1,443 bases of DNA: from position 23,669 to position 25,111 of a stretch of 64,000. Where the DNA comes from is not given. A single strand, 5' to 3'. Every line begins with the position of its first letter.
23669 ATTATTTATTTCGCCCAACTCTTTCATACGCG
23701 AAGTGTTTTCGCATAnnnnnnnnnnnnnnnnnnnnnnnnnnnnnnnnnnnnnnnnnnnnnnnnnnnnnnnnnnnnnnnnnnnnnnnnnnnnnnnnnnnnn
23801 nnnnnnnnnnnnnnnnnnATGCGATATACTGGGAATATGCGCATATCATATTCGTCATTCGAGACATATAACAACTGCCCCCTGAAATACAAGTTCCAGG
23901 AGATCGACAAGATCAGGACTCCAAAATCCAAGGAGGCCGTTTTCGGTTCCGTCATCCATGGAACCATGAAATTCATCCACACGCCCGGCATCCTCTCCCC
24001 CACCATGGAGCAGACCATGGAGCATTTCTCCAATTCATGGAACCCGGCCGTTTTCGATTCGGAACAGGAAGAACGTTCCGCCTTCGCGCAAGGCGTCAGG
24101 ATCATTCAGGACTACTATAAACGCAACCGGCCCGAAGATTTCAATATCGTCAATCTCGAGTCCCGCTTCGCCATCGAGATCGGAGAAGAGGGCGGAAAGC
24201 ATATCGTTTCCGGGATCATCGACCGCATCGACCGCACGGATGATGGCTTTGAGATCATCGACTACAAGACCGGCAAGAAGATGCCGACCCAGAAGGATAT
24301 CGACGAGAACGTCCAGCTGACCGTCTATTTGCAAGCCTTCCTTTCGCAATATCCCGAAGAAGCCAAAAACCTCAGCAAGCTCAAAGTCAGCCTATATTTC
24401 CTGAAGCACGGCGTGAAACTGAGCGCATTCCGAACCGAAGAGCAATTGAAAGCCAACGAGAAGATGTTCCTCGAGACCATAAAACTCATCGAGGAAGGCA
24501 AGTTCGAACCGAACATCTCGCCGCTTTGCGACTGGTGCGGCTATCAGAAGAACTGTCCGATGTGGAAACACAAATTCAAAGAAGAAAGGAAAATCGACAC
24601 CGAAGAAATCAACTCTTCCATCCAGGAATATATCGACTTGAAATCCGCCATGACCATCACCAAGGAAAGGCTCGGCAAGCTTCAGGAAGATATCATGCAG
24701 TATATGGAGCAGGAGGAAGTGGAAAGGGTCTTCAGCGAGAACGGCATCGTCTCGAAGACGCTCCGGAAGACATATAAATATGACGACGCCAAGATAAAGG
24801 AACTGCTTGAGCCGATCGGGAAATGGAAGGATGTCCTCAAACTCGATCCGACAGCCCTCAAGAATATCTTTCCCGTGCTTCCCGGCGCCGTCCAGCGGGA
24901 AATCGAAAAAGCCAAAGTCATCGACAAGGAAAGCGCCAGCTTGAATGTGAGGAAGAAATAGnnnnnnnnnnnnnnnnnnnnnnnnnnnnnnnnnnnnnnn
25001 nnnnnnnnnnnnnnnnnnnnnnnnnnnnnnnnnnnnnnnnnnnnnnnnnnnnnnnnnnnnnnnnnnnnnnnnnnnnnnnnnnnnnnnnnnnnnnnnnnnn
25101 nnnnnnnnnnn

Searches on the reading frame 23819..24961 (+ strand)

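Call 71: search_protein_families(library=pfam, max_evalue=0.001, proteins=[window:23819-24961:+])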
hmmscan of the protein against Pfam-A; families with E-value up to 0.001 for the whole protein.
window:23819-24961:+ (380 aa): 4 families
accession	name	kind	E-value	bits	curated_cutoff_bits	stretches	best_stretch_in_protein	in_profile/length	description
PF12705.13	PDDEXK_1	-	5.1e-36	125.3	22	1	8-247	1-247/247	PD-(D/E)XK nuclease superfamily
PF10926.14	DUF2800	-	2.1e-09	37.5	21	1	9-300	4-283/368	Protein of unknown function (DUF2800)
PF24091.1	DUF7376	-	0.00029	21.1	27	1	254-310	82-138/219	Family of unknown function (DUF7376)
PF01930.23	Cas_Cas4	-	0.00069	20.2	22.7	1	131-246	53-158/160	Domain of unknown function DUF83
